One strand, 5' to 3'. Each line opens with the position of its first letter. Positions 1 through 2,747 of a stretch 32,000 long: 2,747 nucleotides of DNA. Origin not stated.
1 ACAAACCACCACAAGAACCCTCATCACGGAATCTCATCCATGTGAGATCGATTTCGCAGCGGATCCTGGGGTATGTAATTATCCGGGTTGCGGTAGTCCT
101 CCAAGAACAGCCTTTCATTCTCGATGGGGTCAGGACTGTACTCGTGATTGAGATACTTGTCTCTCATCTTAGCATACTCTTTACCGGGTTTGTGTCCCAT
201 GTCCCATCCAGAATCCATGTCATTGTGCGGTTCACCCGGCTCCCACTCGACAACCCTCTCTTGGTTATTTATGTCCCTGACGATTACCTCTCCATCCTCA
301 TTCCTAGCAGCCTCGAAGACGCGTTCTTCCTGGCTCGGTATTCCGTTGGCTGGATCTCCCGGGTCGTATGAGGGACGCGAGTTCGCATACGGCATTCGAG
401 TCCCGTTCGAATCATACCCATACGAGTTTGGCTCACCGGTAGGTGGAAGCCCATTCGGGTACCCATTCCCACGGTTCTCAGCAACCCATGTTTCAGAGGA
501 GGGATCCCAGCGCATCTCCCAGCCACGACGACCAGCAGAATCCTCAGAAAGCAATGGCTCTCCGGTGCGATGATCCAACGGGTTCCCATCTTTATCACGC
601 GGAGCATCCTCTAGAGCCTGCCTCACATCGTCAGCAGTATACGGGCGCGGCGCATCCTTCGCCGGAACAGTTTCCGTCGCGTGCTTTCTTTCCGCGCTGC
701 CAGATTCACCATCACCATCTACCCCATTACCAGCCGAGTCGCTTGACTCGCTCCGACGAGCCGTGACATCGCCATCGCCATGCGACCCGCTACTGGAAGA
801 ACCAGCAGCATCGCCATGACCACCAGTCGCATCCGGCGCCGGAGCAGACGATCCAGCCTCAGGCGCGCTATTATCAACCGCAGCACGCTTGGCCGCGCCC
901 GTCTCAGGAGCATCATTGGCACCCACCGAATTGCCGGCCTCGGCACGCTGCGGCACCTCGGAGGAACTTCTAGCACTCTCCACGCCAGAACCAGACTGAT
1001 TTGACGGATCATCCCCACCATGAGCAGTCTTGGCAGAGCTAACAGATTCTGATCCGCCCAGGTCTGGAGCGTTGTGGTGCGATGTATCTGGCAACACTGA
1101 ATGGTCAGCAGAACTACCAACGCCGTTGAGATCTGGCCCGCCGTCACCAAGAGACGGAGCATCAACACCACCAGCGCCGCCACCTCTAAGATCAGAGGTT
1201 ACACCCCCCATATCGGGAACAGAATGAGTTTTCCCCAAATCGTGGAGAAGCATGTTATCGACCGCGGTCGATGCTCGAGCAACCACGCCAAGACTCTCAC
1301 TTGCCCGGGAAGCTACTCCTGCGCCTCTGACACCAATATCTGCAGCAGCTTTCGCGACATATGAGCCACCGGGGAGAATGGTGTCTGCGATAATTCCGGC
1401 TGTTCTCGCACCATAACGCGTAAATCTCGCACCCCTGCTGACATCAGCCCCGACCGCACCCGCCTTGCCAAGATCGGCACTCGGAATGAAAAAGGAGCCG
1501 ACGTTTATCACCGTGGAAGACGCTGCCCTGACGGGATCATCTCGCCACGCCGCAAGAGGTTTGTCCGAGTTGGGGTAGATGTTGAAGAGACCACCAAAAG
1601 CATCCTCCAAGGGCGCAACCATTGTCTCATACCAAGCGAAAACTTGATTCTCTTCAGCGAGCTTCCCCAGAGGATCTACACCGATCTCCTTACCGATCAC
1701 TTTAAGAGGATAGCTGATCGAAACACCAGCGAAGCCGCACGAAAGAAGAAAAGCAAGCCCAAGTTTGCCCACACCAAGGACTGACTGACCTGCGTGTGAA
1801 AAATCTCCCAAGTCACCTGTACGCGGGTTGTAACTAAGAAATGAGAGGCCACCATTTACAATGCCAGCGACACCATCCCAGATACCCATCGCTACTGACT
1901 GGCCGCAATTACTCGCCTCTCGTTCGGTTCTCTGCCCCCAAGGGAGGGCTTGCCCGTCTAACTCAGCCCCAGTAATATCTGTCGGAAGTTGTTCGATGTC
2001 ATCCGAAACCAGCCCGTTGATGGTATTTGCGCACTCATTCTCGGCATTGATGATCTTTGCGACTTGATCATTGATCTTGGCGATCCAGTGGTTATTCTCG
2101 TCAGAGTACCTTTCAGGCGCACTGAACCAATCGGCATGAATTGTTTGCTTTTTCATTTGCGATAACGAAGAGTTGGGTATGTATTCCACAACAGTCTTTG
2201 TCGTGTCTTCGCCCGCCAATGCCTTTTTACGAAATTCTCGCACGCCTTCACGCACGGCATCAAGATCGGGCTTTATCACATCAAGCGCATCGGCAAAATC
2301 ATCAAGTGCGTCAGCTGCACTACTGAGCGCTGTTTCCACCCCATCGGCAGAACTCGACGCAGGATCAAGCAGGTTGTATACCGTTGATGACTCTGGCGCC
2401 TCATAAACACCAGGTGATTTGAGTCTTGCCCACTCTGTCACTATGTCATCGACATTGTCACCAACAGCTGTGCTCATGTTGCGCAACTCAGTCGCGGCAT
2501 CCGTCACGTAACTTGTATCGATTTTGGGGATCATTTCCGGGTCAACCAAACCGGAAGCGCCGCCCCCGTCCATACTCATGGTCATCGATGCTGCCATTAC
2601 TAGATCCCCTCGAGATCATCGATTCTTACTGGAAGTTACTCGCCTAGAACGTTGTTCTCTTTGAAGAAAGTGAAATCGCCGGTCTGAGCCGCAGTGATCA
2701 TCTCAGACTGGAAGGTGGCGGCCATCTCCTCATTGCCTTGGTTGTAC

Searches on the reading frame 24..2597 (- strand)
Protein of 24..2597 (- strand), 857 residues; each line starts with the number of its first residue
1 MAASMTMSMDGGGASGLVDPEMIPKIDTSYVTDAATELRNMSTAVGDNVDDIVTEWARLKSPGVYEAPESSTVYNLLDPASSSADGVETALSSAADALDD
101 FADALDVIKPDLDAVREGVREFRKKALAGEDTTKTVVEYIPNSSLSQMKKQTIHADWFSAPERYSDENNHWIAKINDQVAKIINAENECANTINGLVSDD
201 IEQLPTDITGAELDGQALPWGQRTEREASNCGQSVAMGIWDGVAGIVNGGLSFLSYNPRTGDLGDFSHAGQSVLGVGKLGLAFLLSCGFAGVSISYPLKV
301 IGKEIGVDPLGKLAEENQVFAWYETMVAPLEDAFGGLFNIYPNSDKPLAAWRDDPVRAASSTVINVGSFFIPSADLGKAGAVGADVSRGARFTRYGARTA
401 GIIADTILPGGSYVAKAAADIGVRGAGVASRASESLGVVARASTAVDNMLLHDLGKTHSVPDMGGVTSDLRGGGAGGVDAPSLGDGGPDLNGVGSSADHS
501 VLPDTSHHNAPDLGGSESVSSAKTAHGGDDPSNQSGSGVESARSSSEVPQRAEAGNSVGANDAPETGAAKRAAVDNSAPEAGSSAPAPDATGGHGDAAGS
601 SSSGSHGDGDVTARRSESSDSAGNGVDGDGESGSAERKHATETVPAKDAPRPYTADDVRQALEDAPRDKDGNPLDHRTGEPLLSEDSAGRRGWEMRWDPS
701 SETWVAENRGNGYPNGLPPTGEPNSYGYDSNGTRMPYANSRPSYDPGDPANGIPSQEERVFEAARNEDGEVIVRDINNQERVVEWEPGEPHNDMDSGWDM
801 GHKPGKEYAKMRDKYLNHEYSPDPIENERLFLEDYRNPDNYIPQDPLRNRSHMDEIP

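Call 19: search_protein_families(library=pfam, proteins=[window:24-2597:-], max_evalue=0.01)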
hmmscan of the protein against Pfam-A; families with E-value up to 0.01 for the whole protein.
window:24-2597:- (857 aa): 1 family
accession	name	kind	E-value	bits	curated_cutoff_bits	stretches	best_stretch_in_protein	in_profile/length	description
PF14410.12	GH-E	-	1.7e-09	38.6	25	1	794-853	13-66/68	HNH/ENDO VII superfamily nuclease with conserved GHE residues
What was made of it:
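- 24..2597 (-): 857-aa polymorphic toxin. Its N-terminal region of about 330 aa is conserved across loci. A Gly-rich and disordered middle follows, then a C-terminal GH-E HNH nuclease. GC is only about 54%. Pfam GH-E, 1.7e-9, residues 794-853 (call 19).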

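Call 21: find_encoding_contigs(protein=window:24-2597:-, flank=10000, max_places=4)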
Protein window:24-2597:- (857 aa): no gene with exactly this product is on record in the collection.

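Call 73: search_protein_families(library=ncbifam, proteins=[window:24-2597:-], max_evalue=0.01)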
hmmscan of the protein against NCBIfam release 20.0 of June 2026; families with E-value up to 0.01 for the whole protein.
window:24-2597:- (857 aa): 0 families

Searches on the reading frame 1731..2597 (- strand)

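Call 79: search_protein_families(library=pfam, proteins=[window:1731-2597:-], max_evalue=1)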
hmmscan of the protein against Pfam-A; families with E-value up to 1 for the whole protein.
window:1731-2597:- (289 aa): 1 family
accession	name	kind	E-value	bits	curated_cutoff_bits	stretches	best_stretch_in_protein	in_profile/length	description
PF08202.16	MIS13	-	0.024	14.4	23.5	1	124-187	88-153/300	Mis12-Mtw1 protein family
